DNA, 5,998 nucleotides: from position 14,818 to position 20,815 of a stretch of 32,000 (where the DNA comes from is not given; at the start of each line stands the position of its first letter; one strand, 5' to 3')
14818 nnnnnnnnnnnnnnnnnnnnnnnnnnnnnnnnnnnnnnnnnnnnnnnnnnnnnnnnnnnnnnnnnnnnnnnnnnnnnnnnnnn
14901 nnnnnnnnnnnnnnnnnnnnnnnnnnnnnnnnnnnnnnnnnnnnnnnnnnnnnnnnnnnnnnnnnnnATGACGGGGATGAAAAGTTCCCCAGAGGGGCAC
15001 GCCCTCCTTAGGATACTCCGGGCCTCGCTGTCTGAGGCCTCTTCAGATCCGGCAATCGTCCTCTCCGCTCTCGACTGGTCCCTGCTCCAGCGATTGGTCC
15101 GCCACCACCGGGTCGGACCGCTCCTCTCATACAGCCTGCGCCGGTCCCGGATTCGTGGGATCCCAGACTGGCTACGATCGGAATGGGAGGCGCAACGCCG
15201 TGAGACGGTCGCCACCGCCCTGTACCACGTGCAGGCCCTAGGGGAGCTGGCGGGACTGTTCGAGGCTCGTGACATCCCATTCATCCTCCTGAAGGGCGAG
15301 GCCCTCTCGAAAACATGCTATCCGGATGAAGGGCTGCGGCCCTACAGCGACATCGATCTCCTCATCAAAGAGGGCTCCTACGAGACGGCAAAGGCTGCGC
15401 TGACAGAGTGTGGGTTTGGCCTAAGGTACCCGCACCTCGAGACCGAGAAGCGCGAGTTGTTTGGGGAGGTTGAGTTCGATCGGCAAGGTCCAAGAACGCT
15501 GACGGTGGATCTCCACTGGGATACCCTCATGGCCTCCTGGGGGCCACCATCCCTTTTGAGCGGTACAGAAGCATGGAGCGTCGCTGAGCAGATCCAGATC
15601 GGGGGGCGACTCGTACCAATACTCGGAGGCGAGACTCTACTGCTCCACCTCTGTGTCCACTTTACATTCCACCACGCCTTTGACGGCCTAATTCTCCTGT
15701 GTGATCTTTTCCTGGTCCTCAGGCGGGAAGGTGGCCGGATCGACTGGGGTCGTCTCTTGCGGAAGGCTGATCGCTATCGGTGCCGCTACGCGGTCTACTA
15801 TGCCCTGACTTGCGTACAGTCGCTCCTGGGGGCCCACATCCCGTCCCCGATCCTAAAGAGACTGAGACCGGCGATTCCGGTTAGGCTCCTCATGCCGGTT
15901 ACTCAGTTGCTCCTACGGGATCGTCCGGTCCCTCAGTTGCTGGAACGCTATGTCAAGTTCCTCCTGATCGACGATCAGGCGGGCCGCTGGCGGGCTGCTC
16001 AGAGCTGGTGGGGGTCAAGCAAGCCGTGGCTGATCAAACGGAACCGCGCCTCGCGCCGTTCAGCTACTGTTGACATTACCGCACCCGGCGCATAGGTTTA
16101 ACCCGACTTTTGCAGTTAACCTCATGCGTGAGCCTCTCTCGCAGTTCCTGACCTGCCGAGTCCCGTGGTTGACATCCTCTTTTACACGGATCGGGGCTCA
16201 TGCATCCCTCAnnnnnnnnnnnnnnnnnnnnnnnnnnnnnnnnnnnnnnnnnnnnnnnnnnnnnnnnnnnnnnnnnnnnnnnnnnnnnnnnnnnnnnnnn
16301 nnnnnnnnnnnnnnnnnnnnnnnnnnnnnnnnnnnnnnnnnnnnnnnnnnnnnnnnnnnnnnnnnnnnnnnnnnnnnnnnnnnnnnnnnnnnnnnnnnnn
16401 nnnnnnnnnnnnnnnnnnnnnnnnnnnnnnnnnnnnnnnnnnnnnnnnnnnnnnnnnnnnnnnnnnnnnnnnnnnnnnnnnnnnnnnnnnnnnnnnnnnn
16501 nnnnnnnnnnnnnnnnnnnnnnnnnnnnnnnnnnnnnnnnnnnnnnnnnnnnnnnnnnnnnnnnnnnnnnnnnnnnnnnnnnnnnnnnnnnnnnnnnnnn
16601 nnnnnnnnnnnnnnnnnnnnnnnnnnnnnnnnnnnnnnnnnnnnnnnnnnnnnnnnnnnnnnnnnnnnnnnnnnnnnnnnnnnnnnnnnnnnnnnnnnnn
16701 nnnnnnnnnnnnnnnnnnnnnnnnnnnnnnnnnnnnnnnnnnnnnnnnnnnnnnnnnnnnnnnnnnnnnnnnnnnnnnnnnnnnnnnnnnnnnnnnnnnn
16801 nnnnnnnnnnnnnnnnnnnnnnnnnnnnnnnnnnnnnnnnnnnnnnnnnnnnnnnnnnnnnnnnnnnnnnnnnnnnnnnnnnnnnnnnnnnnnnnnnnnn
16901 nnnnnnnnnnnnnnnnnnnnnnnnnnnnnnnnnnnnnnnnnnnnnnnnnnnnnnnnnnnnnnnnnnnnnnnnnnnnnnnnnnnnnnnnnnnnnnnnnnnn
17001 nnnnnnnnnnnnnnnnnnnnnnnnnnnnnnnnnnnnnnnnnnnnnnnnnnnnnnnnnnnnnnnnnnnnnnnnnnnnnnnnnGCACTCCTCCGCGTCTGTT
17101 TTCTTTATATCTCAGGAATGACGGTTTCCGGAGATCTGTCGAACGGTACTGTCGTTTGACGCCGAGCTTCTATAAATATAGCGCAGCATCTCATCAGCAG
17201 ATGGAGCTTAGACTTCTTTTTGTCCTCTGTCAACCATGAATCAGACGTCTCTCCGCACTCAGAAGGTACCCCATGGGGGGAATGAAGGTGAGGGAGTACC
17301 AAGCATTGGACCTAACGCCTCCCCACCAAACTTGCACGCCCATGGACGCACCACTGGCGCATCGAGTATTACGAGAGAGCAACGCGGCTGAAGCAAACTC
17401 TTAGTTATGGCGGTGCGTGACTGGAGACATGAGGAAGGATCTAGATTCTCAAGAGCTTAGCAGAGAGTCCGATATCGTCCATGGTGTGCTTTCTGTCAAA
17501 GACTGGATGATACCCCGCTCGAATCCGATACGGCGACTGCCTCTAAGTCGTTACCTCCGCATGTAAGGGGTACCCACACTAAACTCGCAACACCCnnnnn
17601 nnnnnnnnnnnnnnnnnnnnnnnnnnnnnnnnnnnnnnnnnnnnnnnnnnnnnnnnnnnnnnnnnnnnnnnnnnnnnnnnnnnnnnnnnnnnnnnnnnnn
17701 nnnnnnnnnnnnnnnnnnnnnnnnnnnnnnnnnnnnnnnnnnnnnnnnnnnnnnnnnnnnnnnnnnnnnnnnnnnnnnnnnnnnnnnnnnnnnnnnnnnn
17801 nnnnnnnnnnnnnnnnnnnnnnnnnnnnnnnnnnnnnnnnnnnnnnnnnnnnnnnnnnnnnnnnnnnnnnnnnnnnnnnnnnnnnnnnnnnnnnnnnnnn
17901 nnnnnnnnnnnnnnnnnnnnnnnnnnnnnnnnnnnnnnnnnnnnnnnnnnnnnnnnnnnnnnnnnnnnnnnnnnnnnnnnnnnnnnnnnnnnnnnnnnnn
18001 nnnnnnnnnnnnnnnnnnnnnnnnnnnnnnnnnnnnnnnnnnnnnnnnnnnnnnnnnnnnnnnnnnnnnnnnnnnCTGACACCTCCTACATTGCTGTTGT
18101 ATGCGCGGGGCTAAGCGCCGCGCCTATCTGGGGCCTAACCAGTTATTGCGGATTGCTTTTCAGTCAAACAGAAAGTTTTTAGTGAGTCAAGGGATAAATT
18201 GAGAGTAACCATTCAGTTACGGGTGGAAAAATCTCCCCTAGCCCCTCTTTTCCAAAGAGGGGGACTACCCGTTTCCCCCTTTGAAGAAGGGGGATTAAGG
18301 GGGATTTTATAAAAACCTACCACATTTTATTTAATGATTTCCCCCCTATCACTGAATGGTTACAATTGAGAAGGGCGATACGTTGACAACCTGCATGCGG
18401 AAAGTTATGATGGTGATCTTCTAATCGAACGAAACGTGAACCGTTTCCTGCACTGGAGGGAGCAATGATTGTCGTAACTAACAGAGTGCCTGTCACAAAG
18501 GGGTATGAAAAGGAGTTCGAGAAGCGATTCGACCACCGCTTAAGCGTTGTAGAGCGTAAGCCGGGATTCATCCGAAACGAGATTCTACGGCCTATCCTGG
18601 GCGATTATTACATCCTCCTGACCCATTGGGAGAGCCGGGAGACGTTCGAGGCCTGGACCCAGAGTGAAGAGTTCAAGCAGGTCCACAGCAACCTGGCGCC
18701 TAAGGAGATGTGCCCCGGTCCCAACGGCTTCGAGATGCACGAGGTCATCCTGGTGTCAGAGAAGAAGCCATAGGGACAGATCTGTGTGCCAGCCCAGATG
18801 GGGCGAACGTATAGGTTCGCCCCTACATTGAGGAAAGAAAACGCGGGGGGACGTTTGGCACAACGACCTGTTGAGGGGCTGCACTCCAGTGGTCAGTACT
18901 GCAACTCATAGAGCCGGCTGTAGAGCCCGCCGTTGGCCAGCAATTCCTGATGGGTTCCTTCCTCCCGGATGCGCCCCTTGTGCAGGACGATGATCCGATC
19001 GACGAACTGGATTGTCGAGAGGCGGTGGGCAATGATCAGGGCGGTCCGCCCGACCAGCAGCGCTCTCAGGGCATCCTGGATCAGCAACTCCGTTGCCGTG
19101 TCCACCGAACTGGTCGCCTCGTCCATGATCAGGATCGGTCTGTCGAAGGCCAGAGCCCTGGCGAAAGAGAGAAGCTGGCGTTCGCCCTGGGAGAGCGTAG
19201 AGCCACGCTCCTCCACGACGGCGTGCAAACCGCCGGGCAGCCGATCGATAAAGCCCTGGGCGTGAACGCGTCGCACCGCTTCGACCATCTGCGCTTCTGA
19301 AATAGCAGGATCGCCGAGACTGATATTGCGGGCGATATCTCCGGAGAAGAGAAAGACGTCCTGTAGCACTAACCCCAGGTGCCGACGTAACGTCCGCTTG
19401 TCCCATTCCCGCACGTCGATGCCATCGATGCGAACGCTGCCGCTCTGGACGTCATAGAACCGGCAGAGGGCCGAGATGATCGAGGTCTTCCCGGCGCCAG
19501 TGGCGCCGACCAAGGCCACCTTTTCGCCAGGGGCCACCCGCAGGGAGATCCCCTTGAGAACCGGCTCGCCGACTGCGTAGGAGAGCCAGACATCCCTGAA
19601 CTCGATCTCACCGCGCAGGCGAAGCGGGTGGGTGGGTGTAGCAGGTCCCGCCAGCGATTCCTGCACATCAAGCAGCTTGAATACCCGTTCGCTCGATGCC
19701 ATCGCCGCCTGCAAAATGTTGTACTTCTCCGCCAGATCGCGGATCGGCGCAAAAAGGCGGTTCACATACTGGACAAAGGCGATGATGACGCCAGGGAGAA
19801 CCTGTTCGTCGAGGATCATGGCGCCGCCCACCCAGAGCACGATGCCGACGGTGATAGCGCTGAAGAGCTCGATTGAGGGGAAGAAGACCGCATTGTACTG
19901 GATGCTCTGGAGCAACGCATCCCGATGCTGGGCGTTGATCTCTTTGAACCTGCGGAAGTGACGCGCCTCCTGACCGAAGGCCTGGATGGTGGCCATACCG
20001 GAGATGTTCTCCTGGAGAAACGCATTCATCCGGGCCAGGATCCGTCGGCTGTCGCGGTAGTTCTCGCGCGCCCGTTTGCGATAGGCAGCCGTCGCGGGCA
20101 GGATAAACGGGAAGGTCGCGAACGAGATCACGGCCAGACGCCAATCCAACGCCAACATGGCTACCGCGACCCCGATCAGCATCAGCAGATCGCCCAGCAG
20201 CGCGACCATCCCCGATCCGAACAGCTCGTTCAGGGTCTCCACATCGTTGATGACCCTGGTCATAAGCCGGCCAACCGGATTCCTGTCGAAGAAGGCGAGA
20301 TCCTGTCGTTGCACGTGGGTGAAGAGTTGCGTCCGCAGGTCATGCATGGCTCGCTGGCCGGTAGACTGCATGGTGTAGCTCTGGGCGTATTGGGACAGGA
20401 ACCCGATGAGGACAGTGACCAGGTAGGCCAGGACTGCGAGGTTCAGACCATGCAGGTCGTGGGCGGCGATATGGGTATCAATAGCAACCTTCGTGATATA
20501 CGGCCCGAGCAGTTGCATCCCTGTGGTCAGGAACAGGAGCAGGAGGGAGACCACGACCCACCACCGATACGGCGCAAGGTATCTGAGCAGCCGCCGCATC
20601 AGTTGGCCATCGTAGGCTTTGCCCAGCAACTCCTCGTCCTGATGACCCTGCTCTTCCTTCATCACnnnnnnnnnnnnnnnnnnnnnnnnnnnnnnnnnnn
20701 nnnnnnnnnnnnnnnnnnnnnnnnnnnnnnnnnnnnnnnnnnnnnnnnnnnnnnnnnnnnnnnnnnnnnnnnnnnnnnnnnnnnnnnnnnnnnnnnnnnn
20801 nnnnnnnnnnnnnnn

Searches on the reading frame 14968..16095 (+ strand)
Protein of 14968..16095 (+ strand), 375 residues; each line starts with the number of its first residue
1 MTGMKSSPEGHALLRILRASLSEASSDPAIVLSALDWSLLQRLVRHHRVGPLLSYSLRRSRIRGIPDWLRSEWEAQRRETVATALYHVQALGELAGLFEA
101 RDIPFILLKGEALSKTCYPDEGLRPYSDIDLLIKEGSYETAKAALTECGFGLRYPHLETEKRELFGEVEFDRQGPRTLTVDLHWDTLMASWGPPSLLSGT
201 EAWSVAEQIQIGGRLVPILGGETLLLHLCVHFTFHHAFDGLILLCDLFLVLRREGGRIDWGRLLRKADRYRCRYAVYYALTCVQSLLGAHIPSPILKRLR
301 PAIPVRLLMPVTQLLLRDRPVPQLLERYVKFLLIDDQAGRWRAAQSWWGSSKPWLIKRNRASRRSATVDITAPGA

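Call 54: search_protein_families(library=pfam, proteins=[window:14968-16095:+], max_evalue=0.00001)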
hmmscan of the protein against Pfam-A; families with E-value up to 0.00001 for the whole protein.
window:14968-16095:+ (375 aa): 1 family
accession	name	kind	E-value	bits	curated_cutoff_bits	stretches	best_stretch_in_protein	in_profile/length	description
PF14907.12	NTP_transf_5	-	6.6e-55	186.8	31.2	1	34-288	2-249/249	Uncharacterised nucleotidyltransferase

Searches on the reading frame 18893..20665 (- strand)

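Call 54: search_protein_families(library=pfam, proteins=[window:18893-20665:-], max_evalue=0.00001)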
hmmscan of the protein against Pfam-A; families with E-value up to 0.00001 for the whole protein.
window:18893-20665:- (590 aa): 2 families
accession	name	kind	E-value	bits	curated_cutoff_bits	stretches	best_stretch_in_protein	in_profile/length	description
PF00664.28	ABC_membrane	-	5.6e-58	197.2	28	1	38-307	2-273/274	ABC transporter transmembrane region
PF00005.33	ABC_tran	-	3.8e-28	99.2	25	1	370-519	1-137/137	ABC transporter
